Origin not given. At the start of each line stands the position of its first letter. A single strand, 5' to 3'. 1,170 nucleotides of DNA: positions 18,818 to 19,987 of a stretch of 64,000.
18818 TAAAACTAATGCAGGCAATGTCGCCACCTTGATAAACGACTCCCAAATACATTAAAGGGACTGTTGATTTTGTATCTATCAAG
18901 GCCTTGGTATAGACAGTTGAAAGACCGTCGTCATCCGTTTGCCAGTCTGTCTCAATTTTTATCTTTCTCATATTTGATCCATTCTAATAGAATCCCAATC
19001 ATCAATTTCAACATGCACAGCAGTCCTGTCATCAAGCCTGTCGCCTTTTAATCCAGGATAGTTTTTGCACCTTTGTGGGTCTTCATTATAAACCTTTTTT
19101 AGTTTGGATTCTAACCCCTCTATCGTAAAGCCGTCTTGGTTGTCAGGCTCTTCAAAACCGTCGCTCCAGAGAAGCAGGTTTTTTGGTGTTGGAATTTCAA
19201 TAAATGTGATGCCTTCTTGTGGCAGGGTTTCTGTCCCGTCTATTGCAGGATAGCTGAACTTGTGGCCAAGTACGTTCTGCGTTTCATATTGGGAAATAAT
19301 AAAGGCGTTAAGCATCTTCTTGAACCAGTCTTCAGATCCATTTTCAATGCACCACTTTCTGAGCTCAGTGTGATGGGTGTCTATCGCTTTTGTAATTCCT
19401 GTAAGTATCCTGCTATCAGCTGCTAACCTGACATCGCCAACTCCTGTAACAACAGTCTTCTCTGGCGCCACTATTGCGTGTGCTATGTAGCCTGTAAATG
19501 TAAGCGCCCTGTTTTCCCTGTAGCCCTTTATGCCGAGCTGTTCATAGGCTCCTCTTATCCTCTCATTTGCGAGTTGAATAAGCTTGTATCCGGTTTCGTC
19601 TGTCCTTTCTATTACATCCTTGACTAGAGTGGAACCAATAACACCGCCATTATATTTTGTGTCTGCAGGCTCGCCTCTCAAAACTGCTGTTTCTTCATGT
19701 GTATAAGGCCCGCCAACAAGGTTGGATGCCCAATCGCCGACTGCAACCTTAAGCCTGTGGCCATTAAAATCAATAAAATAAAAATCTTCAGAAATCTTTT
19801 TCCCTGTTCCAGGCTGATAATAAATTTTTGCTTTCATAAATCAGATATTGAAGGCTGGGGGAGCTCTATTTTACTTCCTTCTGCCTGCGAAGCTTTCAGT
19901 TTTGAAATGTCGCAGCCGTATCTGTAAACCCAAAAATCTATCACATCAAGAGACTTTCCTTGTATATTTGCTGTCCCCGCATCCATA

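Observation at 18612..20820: Three-gene operon of uncharacterised proteins (Nudix-like, PP2C-like, small) inside the glycan island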

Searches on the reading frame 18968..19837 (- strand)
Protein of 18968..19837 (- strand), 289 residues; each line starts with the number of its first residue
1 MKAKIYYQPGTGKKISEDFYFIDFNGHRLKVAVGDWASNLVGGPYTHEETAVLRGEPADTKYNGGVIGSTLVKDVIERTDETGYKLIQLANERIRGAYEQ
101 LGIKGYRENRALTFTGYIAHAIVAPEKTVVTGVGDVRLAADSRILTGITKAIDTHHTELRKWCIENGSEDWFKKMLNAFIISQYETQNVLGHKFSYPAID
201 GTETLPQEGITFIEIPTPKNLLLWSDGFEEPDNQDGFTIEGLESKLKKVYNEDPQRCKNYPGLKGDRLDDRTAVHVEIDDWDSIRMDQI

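Call 3: search_protein_families(library=pfam, proteins=[window:18968-19837:-], max_evalue=1)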
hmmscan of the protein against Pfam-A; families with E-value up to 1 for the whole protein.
window:18968-19837:- (289 aa): 0 families

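Call 4: search_protein_families(library=padloc, proteins=[window:18968-19837:-], max_evalue=1)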
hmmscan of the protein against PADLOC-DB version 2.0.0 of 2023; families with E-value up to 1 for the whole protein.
window:18968-19837:- (289 aa): 0 families

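Call 5: search_protein_families(library=ncbifam, proteins=[window:18968-19837:-], max_evalue=1)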
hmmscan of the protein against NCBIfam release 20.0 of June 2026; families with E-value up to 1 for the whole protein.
window:18968-19837:- (289 aa): 7 families
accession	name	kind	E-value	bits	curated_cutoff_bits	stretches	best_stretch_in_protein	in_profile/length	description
NF000094.1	354827590_fosA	exception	0.01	16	275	1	16-41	96-121/135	FosA family fosfomycin resistance glutathione transferase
NF033933.0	fosA8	exception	0.011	16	300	1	15-41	98-124/138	FosA8 family fosfomycin resistance glutathione transferase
NF032892.0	fosA7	exception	0.014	15.4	305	1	16-41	99-124/140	FosA7 family fosfomycin resistance glutathione transferase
NF000221.4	FosA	exception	0.026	14.4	250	1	16-40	99-123/137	FosA family fosfomycin resistance glutathione transferase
NF033405.1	FosLL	exception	0.13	12.5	270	1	16-40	95-119/135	fosfomycin resistance glutathione transferase FosLL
NF053877.1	FosA12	exception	0.13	12.4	270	1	15-40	95-120/135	fosfomycin resistance glutathione transferase FosA12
NF000026.1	154989_fosA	exception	0.2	11.8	275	1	16-41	99-124/141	FosA/FosA2 family fosfomycin resistance glutathione transferase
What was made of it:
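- Tried and rejected: The FosA hits for g2 in NCBIfam (16 bits against a cut-off of 250-305) are noise (call 5).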

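Call 10: find_encoding_contigs(protein=window:18968-19837:-, flank=10000, max_places=10)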
Protein window:18968-19837:- (289 aa): 3 contigs read that carry it; 2 places shown.
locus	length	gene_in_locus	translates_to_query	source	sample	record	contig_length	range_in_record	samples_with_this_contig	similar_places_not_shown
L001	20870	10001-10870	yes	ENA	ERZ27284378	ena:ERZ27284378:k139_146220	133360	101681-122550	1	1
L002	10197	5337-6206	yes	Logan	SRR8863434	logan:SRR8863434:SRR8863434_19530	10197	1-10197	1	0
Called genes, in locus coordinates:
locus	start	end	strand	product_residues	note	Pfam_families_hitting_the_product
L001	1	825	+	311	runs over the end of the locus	PF00551:Formyl_trans_N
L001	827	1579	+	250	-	PF01996:F420_ligase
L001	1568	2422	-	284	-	PF00763:THF_DHG_CYH, PF02882:THF_DHG_CYH_C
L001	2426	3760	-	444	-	PF00464:SHMT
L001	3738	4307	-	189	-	PF01812:5-FTHF_cyc-lig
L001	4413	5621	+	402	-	PF08421:Methyltransf_13, PF13489:Methyltransf_23, PF08241:Methyltransf_11, PF08242:Methyltransf_12, PF13649:Methyltransf_25 (weak), PF13847:Methyltransf_31 (weak), PF08484:Methyltransf_14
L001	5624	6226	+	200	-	PF00702:Hydrolase, PF13419:HAD_2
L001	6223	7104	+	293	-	-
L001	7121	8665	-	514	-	PF01943:Polysacc_synt, PF01554:MatE (weak), PF13440:Polysacc_synt_3, PF03023:MurJ (faint), PF01554:MatE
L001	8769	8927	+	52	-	-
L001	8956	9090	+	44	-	-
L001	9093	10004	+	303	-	-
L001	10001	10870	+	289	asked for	-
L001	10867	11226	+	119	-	-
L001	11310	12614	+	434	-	PF01210:NAD_Gly3P_dh_N (faint), PF03446:NAD_binding_2 (weak), PF03721:UDPG_MGDP_dh_N, PF03807:F420_oxidored (faint), PF00984:UDPG_MGDP_dh, PF03720:UDPG_MGDP_dh_C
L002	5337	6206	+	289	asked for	-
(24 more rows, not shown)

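Call 18: find_homologous_proteins(query=window:18968-19837:-, max_evalue=0.01)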
Query window:18968-19837:- (289 aa): 9 proteins with E <= 0.01 among 941 candidates.
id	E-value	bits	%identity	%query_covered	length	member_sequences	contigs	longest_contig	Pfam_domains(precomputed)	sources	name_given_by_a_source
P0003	1.2e-195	667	100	100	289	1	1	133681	-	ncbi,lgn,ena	-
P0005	6.1e-109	382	62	99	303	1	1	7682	-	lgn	-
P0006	9.7e-91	322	53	99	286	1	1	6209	-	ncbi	-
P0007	9.0e-78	280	50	93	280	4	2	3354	-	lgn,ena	-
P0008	7.1e-75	270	49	93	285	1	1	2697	-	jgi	jgi:hypothetical protein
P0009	1.6e-74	269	48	100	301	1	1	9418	-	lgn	-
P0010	1.4e-73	266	48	98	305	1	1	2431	-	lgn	-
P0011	3.4e-70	255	45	96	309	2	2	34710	-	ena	-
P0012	2.4e-63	233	44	99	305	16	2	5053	-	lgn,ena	-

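Call 20: find_encoding_contigs(protein=P0006, flank=10000, max_places=3)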
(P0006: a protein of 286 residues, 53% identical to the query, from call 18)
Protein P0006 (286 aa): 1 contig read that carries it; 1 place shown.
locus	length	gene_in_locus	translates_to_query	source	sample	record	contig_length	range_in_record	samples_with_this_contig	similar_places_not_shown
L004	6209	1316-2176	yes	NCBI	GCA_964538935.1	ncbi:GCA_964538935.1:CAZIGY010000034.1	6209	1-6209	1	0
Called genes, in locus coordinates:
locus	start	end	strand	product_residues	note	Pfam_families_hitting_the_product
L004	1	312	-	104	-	?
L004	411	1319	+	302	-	-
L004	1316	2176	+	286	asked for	-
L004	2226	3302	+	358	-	PF02350:Epimerase_2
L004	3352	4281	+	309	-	PF01370:Epimerase, PF02719:Polysacc_synt_2, PF04321:RmlD_sub_bind, PF05368:NmrA, PF01073:3Beta_HSD, PF07993:NAD_binding_4, PF13460:NAD_binding_10, PF16363:GDP_Man_Dehyd, +1 more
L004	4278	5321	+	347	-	PF00534:Glycos_transf_1, PF13692:Glyco_trans_1_4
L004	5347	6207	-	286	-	?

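Call 21: find_encoding_contigs(protein=P0009, flank=10000, max_places=3)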
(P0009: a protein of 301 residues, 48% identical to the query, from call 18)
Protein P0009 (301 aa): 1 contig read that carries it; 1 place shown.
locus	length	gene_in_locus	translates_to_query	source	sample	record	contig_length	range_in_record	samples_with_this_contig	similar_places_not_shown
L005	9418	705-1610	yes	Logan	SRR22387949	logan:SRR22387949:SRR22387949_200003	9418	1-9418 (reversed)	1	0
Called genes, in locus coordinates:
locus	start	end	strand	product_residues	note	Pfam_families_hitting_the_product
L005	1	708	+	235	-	?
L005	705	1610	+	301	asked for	-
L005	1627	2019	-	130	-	PF01850:PIN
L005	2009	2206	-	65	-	-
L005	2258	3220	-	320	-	PF03706:LPG_synthase_TM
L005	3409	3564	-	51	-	PF10130:PIN_2 (weak)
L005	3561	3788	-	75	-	PF26688:RHH_12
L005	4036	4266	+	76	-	-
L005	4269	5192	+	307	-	PF08271:Zn_Ribbon_TF, PF00382:TFIIB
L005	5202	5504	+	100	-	-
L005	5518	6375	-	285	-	PF01022:HTH_5 (weak), PF12840:HTH_20 (weak), PF05124:S_layer_C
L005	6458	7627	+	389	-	PF00483:NTP_transferase, PF12804:NTP_transf_3, PF00132:Hexapep (weak), PF24894:Hexapep_GlmU (faint), PF25084:LbH_EIF2B, PF25087:GMPPB_C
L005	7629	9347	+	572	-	PF13522:GATase_6, PF13537:GATase_7, PF01380:SIS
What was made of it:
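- On Translationally coupled operon: The same overlap joins g1 and g2 in L004 and L005 (calls 20, 21).
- PIN toxin-antitoxin genes lie next to the pair in L005 (call 21).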

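Call 22: find_encoding_contigs(protein=P0011, flank=10000, max_places=3)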
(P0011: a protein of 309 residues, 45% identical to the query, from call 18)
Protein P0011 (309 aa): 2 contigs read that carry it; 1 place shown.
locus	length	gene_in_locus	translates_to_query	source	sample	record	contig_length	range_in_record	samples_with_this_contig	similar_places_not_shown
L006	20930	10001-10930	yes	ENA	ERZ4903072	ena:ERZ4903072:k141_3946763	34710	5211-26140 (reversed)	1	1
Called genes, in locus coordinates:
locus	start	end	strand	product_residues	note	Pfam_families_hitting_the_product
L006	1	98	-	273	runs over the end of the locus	PF00687:Ribosomal_L1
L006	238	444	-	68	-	-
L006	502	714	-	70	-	-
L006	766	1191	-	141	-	-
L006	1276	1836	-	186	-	PF05175:MTS, PF06325:PrmA (weak), PF07669:Eco57I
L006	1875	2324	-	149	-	-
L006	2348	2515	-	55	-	-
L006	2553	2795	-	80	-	-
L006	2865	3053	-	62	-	-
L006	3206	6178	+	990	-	PF02516:STT3, PF21436:STT3-PglB_core (faint)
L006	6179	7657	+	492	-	PF10131:PTPS_related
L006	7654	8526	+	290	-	PF01522:Polysacc_deac_1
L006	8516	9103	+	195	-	PF01209:Ubie_methyltran (weak), PF05175:MTS (weak), PF13489:Methyltransf_23, PF01728:FtsJ (weak), PF13847:Methyltransf_31, PF08241:Methyltransf_11, PF08242:Methyltransf_12, PF13649:Methyltransf_25, +2 more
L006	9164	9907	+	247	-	PF00483:NTP_transferase, PF12804:NTP_transf_3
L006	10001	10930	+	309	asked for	-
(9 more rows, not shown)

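Call 23: find_encoding_contigs(protein=P0012, flank=10000, max_places=3)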
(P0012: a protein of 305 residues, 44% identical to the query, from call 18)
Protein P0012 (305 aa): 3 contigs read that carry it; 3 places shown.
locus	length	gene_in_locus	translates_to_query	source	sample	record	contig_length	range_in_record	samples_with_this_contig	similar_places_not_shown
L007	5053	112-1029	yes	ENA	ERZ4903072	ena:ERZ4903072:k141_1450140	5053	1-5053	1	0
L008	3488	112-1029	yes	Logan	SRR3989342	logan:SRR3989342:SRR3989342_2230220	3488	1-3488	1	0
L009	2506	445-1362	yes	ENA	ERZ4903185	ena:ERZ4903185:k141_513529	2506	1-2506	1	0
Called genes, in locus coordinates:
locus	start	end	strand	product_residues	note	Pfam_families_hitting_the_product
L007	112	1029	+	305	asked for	-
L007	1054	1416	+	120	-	-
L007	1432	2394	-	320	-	PF03706:LPG_synthase_TM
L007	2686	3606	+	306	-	PF08271:Zn_Ribbon_TF, PF00382:TFIIB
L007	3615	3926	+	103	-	-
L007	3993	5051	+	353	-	?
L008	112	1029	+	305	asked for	-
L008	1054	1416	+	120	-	-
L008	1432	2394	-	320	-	PF03706:LPG_synthase_TM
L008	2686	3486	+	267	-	?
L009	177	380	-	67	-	PF00808:CBFD_NFYB_HMF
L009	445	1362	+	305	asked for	-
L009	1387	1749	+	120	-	-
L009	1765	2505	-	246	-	?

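Call 42: search_protein_families(library=pfam, proteins=[P0088, P0093, P0108, P0111, P0124, P0136, P0102, P0100, P0023, P0070], max_evalue=0.01)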
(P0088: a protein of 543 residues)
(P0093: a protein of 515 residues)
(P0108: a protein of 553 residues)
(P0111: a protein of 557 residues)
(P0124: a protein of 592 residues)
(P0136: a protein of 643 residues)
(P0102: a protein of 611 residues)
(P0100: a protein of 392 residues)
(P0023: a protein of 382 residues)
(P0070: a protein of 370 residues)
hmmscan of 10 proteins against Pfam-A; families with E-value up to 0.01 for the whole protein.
P0088 (543 aa): 0 families

P0093 (515 aa): 0 families

P0108 (553 aa): 1 family
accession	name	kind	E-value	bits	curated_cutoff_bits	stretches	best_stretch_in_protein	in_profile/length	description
PF13672.11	PP2C_2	-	0.0001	22.3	24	1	295-534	24-204/209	Protein phosphatase 2C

P0111 (557 aa): 0 families

P0124 (592 aa): 1 family
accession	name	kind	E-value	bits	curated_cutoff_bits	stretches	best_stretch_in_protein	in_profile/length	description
PF01966.28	HD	-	0.001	19.8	22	1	105-229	4-111/116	HD domain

P0136 (643 aa): 0 families

P0102 (611 aa): 2 families
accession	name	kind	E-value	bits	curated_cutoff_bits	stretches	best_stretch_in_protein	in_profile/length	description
PF00293.34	NUDIX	-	8.8e-05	23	21.1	1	412-481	6-66/134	NUDIX domain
PF16222.10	DUF4881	-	0.0073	16.8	27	0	346-416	82-152/174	Domain of unknown function (DUF4881)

P0100 (392 aa): 0 families

P0023 (382 aa): 0 families

P0070 (370 aa): 0 families

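Call 53: search_protein_families(library=pfam, proteins=[L014:965-1534:-, L014:193-912:-, L014:2525-3322:-, L014:3550-4176:+, L014:4516-6003:-, L011:6828-7667:+, L011:7693-7935:+, L011:8574-9038:+, L011:9209-10210:-, L010:7455-7889:-], max_evalue=0.001)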
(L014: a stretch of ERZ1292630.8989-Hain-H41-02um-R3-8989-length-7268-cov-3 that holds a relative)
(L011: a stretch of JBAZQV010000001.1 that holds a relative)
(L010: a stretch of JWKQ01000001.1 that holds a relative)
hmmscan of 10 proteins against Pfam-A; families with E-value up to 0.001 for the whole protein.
L014:965-1534:- (189 aa): 5 families
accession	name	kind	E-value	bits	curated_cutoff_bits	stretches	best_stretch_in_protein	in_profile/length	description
PF08241.18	Methyltransf_11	-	2.2e-10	41.4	21.2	1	64-106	53-95/95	Methyltransferase domain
PF13489.12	Methyltransf_23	-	1.5e-07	31.8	27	1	64-124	74-133/164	Methyltransferase domain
PF08242.18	Methyltransf_12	-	1e-05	26.6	30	1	61-104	59-98/98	Methyltransferase domain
PF13847.12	Methyltransf_31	-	1.4e-05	25.2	27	1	66-110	67-113/145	Methyltransferase domain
PF13649.12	Methyltransf_25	-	1.7e-05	25.8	27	1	63-102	56-97/97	Methyltransferase domain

L014:193-912:- (239 aa): 1 family
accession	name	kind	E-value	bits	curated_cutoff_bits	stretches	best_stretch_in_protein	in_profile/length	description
PF01066.26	CDP-OH_P_transf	-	7.7e-05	23.6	22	1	40-200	3-147/152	CDP-alcohol phosphatidyltransferase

L014:2525-3322:- (265 aa): 7 families
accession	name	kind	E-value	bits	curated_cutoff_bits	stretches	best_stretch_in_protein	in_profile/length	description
PF01370.27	Epimerase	-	8e-38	130.6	20.9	1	6-202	2-239/240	NAD dependent epimerase/dehydratase family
PF16363.11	GDP_Man_Dehyd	-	8.6e-30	104.8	27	1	36-261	58-331/332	GDP-mannose 4,6 dehydratase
PF04321.23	RmlD_sub_bind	-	2.7e-21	76.3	27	1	4-157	2-161/287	RmlD substrate binding domain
PF02719.21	Polysacc_synt_2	-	1.3e-14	54.5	20.2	1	37-233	61-258/293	Polysaccharide biosynthesis protein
PF01073.25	3Beta_HSD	-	4.6e-12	46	22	1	8-158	3-192/280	3-beta hydroxysteroid dehydrogenase/isomerase family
PF07993.18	NAD_binding_4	-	1.1e-10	41.5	20.1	1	51-160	86-220/258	Male sterility protein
PF13460.12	NAD_binding_10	-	2.4e-09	37.7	27.2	1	9-155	1-154/184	NAD(P)H-binding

L014:3550-4176:+ (208 aa): 3 families
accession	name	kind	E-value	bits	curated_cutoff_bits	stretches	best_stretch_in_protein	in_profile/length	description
PF14251.12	PterinBD-DUF4346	-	4e-19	69.6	29.6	1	118-198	1-86/86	PterinBD-DUF4346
PF13370.11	Fer4_13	-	3.6e-08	34.4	24.5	1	17-84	2-58/58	4Fe-4S single cluster domain of Ferredoxin I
PF13459.11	Fer4_15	-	2.8e-06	28.4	22.4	1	14-83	1-65/66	4Fe-4S single cluster domain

L014:4516-6003:- (495 aa): 2 families
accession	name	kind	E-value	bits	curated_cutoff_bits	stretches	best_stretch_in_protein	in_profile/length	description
PF04055.27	Radical_SAM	-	4e-21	76.3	29.5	1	192-357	3-164/166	Radical SAM superfamily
PF02310.24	B12-binding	-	8e-16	58.4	32.1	1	11-132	13-120/121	B12 binding domain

L011:6828-7667:+ (279 aa): 1 family
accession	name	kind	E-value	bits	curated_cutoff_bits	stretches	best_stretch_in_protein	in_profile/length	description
PF01464.25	SLT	-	1.7e-07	31.3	21.3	1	144-246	8-105/117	Transglycosylase SLT domain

L011:7693-7935:+ (80 aa): 0 families

L011:8574-9038:+ (154 aa): 0 families

L011:9209-10210:- (333 aa): 1 family
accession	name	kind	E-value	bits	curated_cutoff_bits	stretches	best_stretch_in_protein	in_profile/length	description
PF03706.18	LPG_synthase_TM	-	1.6e-43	149.8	33.4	1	20-318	2-302/302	Lysylphosphatidylglycerol synthase TM region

L010:7455-7889:- (144 aa): 1 family
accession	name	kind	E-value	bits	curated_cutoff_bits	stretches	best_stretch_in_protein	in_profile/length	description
PF08570.15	DUF1761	-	4.8e-28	98.3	31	1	10-134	2-123/123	Protein of unknown function (DUF1761)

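Call 56: search_protein_families(library=pfam, proteins=[L004:411-1319:+, L007:1054-1416:+, L011:8574-9038:+, P0136], max_evalue=10)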
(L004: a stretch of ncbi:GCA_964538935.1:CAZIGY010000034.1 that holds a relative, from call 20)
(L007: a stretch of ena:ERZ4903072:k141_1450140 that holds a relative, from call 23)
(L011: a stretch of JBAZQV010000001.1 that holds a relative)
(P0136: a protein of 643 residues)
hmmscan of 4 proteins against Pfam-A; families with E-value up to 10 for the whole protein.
L004:411-1319:+ (302 aa): 0 families

L007:1054-1416:+ (120 aa): 1 family
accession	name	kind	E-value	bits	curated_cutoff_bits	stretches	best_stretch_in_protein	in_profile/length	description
PF11843.13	DUF3363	-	0.04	13.4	28.4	1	18-85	65-126/375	Protein of unknown function (DUF3363)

L011:8574-9038:+ (154 aa): 0 families

P0136 (643 aa): 1 family
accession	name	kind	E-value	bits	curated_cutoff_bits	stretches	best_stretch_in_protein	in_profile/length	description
PF13672.11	PP2C_2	-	0.29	11.1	24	1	358-463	11-120/209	Protein phosphatase 2C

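Call 59: search_protein_families(library=phrogs, proteins=[window:18968-19837:-], max_evalue=0.1)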
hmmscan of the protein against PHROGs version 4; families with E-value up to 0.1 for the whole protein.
window:18968-19837:- (289 aa): 1 family
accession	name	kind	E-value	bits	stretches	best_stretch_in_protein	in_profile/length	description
phrog_12062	-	unknown function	0.075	13.3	0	71-135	6-67/245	-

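Call 77: find_encoding_contigs(protein=P0007, flank=5000, max_places=3)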
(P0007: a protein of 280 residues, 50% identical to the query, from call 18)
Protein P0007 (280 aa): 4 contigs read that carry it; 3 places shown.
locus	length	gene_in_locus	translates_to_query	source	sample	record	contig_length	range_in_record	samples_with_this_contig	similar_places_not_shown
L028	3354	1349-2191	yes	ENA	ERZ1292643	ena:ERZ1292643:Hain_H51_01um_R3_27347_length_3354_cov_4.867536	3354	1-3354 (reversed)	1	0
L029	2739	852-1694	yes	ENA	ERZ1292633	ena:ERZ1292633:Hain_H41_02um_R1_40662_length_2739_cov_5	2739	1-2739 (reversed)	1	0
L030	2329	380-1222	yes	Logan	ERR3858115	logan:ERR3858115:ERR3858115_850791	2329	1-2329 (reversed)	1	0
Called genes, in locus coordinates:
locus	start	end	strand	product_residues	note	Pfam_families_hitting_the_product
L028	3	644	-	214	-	?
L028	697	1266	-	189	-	PF13489:Methyltransf_23, PF08241:Methyltransf_11, PF13649:Methyltransf_25 (faint), PF08242:Methyltransf_12 (weak), PF13847:Methyltransf_31 (weak)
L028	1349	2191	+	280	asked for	-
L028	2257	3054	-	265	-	PF01073:3Beta_HSD, PF01370:Epimerase, PF04321:RmlD_sub_bind, PF13460:NAD_binding_10, PF02719:Polysacc_synt_2, PF16363:GDP_Man_Dehyd, PF07993:NAD_binding_4 (weak)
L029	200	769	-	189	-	PF13489:Methyltransf_23, PF08241:Methyltransf_11, PF08242:Methyltransf_12 (faint), PF13649:Methyltransf_25 (faint), PF13847:Methyltransf_31 (weak)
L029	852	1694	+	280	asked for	-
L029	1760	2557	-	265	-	PF01073:3Beta_HSD, PF01370:Epimerase, PF04321:RmlD_sub_bind, PF13460:NAD_binding_10, PF02719:Polysacc_synt_2, PF16363:GDP_Man_Dehyd, PF07993:NAD_binding_4 (weak)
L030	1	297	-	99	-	?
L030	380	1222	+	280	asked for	-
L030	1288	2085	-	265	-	PF01073:3Beta_HSD, PF01370:Epimerase, PF04321:RmlD_sub_bind, PF13460:NAD_binding_10, PF02719:Polysacc_synt_2, PF16363:GDP_Man_Dehyd, PF07993:NAD_binding_4 (weak)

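Call 78: find_encoding_contigs(protein=P0010, flank=5000, max_places=3)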
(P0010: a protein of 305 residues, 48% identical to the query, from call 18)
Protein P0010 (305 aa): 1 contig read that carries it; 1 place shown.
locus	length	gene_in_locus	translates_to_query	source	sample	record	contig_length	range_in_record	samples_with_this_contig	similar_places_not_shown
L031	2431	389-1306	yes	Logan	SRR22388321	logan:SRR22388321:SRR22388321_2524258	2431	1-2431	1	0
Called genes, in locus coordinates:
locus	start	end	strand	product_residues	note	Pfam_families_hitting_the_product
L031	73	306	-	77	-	-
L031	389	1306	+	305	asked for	-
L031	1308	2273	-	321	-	PF03706:LPG_synthase_TM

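Call 80: search_protein_families(library=pfam, proteins=[P0028, P0029, P0042, P0050, P0057, P0058, P0059, P0060, P0067, P0071], max_evalue=0.01)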
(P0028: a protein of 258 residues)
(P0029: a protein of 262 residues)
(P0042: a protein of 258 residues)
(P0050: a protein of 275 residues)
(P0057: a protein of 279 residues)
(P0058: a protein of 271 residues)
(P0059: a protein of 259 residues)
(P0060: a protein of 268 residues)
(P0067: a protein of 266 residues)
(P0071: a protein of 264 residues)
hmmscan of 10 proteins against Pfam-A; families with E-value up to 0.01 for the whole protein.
P0028 (258 aa): 1 family
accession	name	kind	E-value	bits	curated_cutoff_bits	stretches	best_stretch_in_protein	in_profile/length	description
PF13672.11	PP2C_2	-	0.007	16.4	24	0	10-219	7-176/209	Protein phosphatase 2C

P0029 (262 aa): 1 family
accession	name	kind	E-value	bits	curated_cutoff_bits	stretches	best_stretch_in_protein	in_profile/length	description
PF13672.11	PP2C_2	-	0.00017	21.7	24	1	13-213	9-175/209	Protein phosphatase 2C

P0042 (258 aa): 1 family
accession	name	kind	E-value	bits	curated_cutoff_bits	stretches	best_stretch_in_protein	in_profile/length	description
PF13672.11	PP2C_2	-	1.4e-07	31.7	24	1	15-234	10-198/209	Protein phosphatase 2C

P0050 (275 aa): 1 family
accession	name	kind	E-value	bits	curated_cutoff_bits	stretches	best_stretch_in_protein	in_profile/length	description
PF13672.11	PP2C_2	-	2.9e-06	27.4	24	1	40-137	26-122/209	Protein phosphatase 2C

P0057 (279 aa): 1 family
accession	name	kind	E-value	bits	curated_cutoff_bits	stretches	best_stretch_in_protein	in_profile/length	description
PF13672.11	PP2C_2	-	0.00017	21.6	24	1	33-253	9-196/209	Protein phosphatase 2C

P0058 (271 aa): 0 families

P0059 (259 aa): 1 family
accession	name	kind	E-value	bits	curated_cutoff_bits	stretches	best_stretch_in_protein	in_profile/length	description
PF13672.11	PP2C_2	-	7.3e-07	29.4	24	1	11-222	5-184/209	Protein phosphatase 2C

P0060 (268 aa): 1 family
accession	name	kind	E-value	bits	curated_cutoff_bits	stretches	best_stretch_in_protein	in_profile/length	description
PF13672.11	PP2C_2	-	1.5e-06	28.3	24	1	12-232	8-185/209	Protein phosphatase 2C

P0067 (266 aa): 1 family
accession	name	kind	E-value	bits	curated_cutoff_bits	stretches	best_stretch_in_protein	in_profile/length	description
PF13672.11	PP2C_2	-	8.2e-05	22.7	24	1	19-125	9-124/209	Protein phosphatase 2C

P0071 (264 aa): 1 family
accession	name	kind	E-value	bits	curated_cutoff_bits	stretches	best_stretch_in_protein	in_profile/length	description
PF13672.11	PP2C_2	-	0.0037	17.3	24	0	20-218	11-175/209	Protein phosphatase 2C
